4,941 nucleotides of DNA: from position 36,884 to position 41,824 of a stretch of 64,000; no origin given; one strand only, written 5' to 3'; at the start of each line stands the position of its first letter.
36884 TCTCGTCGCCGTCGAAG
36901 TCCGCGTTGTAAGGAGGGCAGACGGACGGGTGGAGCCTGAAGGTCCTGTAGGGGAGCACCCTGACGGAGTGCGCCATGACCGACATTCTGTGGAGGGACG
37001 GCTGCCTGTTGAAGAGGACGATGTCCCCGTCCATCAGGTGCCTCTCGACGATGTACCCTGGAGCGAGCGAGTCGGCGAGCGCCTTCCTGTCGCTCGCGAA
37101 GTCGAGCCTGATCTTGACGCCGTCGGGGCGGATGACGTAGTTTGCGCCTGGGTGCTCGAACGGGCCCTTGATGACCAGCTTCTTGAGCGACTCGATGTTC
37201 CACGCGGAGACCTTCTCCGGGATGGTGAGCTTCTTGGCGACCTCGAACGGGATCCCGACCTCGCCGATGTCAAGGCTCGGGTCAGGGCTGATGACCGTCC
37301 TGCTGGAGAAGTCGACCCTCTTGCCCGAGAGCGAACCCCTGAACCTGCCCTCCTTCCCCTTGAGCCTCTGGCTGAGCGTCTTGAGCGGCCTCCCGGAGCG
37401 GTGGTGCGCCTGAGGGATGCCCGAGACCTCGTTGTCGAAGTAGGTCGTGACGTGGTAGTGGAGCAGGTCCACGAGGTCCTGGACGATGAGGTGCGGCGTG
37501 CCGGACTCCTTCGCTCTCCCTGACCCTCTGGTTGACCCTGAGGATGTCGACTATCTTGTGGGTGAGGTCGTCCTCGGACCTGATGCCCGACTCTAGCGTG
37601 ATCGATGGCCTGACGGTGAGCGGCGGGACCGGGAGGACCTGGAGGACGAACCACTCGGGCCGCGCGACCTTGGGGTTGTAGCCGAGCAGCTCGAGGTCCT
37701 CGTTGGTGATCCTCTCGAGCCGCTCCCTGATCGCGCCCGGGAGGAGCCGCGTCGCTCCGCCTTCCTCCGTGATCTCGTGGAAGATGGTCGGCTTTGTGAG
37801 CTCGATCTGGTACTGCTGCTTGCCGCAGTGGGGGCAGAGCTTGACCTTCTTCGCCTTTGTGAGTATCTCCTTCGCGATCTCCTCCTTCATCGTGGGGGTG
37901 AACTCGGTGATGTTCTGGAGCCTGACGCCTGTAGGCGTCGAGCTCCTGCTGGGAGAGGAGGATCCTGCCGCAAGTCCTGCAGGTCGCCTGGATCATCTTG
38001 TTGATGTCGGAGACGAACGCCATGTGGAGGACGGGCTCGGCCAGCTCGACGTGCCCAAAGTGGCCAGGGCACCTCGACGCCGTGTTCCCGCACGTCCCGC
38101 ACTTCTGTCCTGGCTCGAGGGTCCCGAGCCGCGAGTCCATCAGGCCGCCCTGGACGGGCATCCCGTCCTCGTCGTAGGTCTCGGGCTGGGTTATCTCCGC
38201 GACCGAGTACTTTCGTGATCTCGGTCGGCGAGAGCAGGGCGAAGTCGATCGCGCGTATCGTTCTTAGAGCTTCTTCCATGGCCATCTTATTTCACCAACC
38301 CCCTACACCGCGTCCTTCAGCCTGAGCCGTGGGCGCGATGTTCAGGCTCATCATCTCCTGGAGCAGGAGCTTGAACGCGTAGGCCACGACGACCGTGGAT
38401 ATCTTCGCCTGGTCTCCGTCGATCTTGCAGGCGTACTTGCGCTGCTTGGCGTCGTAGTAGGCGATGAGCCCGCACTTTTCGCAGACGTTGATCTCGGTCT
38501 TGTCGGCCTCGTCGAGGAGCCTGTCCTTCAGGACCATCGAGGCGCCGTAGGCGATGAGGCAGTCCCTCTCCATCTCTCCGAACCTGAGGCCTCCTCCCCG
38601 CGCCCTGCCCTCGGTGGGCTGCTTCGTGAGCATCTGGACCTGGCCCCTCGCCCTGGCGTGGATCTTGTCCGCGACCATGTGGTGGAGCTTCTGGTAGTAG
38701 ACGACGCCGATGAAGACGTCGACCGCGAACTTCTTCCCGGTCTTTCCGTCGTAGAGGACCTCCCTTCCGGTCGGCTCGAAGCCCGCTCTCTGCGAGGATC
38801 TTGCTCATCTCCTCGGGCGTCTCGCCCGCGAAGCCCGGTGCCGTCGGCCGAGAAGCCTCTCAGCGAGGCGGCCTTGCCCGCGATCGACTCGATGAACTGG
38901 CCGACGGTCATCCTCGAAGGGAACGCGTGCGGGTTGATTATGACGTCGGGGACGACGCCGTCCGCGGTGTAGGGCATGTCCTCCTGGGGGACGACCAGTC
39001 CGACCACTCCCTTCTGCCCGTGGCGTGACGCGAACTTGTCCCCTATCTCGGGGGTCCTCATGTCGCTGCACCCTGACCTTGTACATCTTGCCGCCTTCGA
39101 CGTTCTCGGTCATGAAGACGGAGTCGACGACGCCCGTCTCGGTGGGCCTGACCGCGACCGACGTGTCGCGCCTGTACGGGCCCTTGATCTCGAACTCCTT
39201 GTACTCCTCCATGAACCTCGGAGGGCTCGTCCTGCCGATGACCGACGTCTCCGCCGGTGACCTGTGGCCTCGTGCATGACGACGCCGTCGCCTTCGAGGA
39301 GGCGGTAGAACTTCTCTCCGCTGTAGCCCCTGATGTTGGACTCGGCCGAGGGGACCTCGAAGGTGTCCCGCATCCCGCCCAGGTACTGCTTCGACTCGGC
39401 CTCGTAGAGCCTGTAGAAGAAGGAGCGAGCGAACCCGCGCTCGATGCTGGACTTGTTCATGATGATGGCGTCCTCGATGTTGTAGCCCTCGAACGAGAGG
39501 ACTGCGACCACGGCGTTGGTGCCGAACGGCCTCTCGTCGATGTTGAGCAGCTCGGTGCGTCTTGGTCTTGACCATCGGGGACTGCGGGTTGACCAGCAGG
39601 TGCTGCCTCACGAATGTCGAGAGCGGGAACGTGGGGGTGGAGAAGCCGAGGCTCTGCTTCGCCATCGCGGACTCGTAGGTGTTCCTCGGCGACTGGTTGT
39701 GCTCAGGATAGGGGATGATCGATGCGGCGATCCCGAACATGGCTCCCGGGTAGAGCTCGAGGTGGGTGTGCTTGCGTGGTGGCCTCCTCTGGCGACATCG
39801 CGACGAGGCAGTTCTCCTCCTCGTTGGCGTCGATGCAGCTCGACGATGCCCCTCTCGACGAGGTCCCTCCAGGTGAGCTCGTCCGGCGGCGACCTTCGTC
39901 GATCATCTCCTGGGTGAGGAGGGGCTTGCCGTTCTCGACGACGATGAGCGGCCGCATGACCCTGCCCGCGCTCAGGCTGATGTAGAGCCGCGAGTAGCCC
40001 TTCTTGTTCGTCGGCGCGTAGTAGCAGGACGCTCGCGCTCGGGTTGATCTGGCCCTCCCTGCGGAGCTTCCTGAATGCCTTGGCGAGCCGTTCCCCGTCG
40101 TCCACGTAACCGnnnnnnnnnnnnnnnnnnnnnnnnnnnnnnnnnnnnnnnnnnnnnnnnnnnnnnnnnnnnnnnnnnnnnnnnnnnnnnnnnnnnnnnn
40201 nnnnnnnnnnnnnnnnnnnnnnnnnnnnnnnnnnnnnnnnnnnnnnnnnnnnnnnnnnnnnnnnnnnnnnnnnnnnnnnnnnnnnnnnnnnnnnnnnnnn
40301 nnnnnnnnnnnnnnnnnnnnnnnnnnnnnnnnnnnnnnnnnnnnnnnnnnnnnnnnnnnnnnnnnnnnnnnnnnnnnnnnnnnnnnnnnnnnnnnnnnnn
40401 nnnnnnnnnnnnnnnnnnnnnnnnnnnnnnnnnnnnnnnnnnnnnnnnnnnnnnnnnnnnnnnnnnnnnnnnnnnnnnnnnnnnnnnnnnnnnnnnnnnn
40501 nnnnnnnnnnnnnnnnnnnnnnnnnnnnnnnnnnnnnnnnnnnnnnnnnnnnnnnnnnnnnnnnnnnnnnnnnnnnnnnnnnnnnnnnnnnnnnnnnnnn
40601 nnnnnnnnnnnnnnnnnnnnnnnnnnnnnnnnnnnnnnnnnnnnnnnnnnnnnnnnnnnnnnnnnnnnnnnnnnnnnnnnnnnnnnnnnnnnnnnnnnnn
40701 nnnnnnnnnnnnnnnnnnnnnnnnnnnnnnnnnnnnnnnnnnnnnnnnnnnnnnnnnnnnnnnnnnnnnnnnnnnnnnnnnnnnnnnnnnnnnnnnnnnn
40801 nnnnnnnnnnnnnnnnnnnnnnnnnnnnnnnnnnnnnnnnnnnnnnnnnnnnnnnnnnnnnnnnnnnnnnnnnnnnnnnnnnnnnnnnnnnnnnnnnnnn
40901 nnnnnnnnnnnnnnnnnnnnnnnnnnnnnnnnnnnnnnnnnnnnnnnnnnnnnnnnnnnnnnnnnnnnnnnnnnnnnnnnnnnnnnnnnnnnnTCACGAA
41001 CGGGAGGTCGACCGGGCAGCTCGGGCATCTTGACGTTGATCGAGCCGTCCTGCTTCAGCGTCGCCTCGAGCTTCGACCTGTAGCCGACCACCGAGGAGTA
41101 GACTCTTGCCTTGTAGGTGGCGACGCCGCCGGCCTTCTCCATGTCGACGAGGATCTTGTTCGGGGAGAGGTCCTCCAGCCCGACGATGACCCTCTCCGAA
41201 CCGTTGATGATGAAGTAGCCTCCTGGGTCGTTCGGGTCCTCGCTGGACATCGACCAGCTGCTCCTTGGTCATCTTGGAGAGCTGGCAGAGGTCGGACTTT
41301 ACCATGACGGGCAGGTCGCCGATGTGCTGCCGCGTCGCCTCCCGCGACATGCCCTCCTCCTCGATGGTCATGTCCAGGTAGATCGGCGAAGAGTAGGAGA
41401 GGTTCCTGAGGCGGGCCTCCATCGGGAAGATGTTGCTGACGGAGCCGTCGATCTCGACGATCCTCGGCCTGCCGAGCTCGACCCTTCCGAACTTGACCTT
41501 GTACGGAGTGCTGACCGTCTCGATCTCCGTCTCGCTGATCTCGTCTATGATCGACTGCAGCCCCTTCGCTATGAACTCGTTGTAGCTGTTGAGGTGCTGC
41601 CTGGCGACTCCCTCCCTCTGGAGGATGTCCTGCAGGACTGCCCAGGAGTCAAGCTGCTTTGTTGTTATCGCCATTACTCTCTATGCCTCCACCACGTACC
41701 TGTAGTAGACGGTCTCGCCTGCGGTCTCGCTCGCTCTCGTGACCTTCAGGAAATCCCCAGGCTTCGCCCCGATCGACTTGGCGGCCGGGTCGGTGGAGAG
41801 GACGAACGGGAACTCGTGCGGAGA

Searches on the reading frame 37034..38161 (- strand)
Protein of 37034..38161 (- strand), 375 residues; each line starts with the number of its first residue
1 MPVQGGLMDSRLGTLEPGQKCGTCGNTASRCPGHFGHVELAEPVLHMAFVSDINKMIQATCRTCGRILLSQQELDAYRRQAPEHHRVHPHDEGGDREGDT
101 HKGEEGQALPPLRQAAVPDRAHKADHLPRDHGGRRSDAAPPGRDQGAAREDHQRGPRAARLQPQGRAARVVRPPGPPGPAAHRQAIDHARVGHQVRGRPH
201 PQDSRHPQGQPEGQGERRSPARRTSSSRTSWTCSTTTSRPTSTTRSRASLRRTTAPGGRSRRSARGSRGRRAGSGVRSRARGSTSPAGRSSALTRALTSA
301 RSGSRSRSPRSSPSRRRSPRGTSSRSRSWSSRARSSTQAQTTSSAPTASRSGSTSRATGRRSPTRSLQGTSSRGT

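Call 75: search_protein_families(library=pfam, proteins=[window:37034-38161:-], max_evalue=0.001)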
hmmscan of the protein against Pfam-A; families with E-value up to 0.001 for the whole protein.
window:37034-38161:- (375 aa): 1 family
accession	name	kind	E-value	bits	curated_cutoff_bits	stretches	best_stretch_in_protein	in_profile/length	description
PF04997.17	RNA_pol_Rpb1_1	-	8e-22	78.4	39.7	1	2-80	38-116/312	RNA polymerase Rpb1, domain 1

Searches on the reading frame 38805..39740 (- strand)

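Call 75: search_protein_families(library=pfam, proteins=[window:38805-39740:-], max_evalue=0.001)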
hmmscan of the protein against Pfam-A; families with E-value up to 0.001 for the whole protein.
window:38805-39740:- (311 aa): 1 family
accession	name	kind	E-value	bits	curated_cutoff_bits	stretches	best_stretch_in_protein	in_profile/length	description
PF00562.33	RNA_pol_Rpb2_6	-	5.4e-16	59.1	23.4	1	6-67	2-63/373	RNA polymerase Rpb2, domain 6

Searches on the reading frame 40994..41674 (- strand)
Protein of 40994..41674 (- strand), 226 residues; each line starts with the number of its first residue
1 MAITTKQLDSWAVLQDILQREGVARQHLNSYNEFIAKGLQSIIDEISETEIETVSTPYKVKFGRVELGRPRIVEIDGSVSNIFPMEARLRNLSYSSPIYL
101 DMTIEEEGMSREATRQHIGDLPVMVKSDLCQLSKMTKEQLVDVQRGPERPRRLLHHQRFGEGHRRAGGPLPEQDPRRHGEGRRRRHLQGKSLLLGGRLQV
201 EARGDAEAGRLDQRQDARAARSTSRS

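Call 75: search_protein_families(library=pfam, proteins=[window:40994-41674:-], max_evalue=0.001)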
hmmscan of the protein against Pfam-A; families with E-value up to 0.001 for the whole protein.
window:40994-41674:- (226 aa): 1 family
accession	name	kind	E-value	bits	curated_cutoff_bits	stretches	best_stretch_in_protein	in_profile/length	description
PF04563.20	RNA_pol_Rpb2_1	-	2e-29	103.1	28.2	1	23-145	2-132/203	RNA polymerase beta subunit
